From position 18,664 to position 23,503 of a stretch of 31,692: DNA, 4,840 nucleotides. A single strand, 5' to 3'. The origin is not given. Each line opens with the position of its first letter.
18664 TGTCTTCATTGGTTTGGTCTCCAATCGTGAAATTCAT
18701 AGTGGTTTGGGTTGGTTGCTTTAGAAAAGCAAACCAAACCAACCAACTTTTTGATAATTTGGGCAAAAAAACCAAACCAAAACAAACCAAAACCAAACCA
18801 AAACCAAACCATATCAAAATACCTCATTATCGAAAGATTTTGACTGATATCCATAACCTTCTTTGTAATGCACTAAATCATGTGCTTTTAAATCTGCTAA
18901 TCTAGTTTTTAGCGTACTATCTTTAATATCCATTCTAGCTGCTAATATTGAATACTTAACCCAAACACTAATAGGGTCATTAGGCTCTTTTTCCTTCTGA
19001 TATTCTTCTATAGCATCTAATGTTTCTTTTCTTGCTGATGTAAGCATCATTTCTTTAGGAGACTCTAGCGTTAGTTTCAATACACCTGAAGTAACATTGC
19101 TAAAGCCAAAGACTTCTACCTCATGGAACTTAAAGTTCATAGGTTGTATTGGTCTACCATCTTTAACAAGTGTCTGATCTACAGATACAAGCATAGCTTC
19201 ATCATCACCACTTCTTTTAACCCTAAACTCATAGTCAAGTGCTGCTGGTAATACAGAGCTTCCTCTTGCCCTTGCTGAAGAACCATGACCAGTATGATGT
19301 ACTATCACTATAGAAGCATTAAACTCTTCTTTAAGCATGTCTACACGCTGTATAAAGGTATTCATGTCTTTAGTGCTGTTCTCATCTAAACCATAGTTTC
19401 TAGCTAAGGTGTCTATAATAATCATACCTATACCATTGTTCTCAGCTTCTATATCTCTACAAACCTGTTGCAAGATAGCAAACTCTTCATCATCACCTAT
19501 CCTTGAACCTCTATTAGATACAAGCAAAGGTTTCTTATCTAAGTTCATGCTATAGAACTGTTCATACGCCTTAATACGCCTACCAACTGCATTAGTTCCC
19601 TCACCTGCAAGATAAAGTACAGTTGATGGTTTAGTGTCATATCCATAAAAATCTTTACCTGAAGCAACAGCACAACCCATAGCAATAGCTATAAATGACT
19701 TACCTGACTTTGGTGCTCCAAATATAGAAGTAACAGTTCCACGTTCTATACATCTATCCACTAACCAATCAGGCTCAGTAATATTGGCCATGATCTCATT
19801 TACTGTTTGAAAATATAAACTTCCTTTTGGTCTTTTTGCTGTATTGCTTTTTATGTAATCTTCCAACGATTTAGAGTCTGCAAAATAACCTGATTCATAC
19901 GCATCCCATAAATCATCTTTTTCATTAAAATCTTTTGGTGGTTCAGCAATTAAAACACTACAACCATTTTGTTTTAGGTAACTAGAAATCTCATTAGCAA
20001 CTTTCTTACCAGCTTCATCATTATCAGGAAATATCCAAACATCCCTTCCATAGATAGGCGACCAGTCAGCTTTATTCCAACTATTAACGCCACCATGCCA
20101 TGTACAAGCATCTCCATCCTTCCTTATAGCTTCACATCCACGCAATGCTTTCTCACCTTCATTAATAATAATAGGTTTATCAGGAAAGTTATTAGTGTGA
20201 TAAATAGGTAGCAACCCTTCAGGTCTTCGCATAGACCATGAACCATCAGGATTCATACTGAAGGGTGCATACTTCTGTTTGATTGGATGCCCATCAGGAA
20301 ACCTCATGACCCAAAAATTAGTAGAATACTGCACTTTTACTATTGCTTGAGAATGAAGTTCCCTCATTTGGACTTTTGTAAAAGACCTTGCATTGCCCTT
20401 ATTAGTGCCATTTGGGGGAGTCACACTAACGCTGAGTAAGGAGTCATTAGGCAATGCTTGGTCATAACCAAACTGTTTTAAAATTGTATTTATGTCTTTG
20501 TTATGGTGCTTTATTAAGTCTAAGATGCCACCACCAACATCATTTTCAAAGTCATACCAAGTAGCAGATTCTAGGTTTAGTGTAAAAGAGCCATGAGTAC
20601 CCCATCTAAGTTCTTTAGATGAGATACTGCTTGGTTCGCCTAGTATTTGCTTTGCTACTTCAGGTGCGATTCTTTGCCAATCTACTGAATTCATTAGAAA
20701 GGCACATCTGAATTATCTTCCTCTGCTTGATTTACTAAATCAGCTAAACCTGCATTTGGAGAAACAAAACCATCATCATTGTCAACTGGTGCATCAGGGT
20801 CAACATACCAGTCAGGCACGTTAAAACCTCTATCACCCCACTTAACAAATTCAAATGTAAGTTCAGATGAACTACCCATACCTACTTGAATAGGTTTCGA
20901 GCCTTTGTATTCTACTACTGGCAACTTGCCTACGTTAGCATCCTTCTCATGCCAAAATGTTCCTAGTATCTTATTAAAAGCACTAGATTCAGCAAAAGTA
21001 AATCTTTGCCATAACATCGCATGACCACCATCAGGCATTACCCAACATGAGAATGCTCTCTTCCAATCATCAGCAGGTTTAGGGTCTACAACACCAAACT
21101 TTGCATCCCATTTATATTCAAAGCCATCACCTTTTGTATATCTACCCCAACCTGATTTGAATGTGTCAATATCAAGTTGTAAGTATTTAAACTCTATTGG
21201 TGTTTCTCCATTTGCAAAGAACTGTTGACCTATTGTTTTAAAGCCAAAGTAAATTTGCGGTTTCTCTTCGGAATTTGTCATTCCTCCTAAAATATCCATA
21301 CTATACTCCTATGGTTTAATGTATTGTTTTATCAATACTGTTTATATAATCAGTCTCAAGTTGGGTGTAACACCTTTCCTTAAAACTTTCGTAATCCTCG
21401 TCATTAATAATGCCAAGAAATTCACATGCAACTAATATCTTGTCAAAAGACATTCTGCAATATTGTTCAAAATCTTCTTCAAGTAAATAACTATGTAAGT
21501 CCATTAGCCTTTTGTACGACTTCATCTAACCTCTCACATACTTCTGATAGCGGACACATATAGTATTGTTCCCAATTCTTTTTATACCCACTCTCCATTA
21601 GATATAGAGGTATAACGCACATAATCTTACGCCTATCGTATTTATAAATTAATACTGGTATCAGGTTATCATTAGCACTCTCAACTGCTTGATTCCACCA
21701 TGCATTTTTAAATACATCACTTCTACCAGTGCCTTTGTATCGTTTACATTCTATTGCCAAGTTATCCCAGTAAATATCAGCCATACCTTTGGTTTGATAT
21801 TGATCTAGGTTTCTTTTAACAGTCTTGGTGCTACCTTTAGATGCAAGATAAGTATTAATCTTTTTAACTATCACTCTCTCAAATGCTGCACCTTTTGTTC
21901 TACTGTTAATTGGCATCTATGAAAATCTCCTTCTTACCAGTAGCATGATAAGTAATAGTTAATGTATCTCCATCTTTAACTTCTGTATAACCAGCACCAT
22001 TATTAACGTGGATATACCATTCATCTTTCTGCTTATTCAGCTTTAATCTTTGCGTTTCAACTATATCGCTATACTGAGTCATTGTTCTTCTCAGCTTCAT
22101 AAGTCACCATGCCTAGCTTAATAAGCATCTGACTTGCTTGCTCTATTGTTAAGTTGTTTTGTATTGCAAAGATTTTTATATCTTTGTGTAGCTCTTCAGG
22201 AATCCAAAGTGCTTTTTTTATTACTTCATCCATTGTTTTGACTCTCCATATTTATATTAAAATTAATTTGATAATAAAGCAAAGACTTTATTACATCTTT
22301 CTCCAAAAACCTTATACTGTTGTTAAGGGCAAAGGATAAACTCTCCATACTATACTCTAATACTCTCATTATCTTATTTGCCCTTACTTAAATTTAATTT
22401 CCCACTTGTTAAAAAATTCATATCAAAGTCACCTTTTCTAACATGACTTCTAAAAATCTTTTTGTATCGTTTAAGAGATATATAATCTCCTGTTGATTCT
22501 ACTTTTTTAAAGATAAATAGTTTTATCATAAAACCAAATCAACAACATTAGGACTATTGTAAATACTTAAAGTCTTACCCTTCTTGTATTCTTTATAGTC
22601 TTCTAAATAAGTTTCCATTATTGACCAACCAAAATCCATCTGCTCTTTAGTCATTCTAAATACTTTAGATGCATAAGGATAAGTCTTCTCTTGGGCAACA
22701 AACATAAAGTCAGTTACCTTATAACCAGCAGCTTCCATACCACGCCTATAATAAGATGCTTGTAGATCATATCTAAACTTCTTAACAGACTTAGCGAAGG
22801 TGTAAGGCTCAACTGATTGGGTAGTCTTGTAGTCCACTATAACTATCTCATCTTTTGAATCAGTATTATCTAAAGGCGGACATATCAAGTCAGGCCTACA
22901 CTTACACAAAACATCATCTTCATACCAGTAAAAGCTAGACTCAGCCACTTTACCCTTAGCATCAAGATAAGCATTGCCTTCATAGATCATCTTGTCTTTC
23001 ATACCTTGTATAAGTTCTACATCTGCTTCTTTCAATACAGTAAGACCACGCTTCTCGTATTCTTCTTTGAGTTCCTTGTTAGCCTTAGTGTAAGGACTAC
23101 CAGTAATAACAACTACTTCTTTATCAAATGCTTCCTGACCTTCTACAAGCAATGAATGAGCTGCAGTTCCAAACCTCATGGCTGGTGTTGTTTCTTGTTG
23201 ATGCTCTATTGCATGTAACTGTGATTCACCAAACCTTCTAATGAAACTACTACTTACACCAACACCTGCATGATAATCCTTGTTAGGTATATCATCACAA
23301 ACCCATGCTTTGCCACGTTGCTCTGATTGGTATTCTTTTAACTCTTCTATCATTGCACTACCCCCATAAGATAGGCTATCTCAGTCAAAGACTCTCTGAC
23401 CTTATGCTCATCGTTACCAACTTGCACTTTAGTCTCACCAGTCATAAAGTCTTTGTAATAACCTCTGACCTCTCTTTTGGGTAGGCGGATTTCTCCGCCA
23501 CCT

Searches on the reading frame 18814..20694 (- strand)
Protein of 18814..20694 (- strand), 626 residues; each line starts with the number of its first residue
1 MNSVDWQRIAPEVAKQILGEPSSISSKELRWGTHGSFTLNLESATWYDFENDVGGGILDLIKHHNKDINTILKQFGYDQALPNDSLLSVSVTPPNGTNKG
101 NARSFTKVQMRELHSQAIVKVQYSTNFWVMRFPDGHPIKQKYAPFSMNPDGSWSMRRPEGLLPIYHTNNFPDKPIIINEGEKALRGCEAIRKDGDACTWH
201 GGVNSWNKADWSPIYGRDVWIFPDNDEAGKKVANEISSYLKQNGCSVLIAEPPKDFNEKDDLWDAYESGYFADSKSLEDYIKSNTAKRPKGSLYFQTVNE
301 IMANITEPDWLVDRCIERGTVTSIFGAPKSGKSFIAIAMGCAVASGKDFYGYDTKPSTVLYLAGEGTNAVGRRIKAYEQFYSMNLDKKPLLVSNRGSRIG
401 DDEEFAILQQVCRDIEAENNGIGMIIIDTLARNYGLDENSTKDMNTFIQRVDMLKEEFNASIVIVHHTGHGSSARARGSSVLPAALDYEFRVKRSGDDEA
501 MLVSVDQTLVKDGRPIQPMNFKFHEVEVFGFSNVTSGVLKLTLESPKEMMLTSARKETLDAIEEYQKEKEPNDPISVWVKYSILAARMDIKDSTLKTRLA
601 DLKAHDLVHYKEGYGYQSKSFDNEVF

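Call 21: search_protein_families(library=pfam, proteins=[window:18814-20694:-], max_evalue=0.01)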
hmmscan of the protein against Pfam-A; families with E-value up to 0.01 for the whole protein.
window:18814-20694:- (626 aa): 4 families
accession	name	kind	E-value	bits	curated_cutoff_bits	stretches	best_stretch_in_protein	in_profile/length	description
PF13481.12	AAA_25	-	1e-35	123.6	27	1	296-472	10-194/195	AAA domain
PF13362.12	Toprim_3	-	1.8e-05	25.6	27.2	1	203-257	29-86/95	Toprim domain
PF13155.12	Toprim_2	-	3e-05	24.7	22.1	1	217-258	43-86/88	Toprim-like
PF08423.17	Rad51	-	5.3e-05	23.1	22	1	301-467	8-174/244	Rad51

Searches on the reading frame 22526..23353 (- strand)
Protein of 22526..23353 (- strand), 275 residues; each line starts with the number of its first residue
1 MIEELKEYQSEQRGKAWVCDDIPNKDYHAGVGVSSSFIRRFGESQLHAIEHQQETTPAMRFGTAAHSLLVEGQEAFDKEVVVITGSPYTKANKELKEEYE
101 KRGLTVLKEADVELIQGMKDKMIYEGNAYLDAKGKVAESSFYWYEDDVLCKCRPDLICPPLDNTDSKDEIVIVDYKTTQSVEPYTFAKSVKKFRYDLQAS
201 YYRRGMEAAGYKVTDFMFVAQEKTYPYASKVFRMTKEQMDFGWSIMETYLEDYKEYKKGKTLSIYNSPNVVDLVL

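Call 21: search_protein_families(library=pfam, proteins=[window:22526-23353:-], max_evalue=0.01)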
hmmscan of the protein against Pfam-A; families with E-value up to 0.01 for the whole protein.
window:22526-23353:- (275 aa): 2 families
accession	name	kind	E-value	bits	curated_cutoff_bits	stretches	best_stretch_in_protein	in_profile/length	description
PF12684.13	DUF3799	-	5.8e-22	79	26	1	34-262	1-220/233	PDDEXK-like domain of unknown function (DUF3799)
PF12705.13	PDDEXK_1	-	0.00022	21.7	22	1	52-209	29-172/247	PD-(D/E)XK nuclease superfamily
